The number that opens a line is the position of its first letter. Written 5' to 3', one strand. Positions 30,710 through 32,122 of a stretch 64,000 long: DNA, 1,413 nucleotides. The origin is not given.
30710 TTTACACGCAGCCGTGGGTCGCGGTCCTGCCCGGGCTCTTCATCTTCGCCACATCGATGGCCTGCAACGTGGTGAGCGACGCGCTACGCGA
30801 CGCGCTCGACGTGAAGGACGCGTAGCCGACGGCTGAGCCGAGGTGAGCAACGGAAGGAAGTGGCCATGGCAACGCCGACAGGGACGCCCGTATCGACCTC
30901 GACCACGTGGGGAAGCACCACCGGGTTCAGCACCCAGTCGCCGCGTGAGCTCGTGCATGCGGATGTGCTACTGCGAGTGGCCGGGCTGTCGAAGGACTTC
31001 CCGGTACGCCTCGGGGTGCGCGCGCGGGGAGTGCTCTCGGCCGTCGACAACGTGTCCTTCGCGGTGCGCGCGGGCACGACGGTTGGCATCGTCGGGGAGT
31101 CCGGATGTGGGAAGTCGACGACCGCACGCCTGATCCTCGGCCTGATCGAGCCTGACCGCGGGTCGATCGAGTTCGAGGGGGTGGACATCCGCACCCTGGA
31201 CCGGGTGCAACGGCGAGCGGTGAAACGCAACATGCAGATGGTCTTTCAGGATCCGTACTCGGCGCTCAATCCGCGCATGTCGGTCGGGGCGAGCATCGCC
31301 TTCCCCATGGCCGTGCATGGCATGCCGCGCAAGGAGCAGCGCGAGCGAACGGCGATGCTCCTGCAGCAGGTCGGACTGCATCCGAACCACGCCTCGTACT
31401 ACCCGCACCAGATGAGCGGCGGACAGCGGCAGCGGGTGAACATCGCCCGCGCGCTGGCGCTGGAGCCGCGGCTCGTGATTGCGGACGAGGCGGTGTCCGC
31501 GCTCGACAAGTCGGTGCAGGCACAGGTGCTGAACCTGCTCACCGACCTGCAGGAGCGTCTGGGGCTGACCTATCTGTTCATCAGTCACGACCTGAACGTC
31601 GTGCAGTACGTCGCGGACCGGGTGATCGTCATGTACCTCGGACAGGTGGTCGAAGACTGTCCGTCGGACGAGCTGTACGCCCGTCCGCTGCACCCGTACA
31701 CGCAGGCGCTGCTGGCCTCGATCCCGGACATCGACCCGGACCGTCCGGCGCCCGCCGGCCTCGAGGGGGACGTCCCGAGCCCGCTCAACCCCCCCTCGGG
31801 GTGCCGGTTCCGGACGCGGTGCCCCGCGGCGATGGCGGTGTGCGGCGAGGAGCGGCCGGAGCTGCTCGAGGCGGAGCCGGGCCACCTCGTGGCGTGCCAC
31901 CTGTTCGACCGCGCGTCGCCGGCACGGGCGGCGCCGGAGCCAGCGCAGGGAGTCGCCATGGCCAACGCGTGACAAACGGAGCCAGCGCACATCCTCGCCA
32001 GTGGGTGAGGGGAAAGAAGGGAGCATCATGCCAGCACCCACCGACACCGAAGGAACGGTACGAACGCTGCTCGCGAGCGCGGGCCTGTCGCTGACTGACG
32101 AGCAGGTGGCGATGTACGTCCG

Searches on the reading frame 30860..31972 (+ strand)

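Call 18: search_protein_families(library=pfam, proteins=[window:30860-31972:+], max_evalue=0.001)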
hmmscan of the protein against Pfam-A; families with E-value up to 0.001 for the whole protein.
window:30860-31972:+ (370 aa): 4 families
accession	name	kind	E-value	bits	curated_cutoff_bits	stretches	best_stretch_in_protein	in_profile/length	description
PF00005.33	ABC_tran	-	1.3e-34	120.2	25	1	63-212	2-136/137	ABC transporter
PF08352.17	oligo_HPY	-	4.5e-19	69.1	27.1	1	264-328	1-65/65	Oligopeptide/dipeptide transporter, C-terminal region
PF00485.24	PRK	-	0.00042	20.6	22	1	75-139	2-67/196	Phosphoribulokinase / Uridine kinase family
PF02463.25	SMC_N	-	0.00052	19.9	40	0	77-259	29-212/220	RecF/RecN/SMC N terminal domain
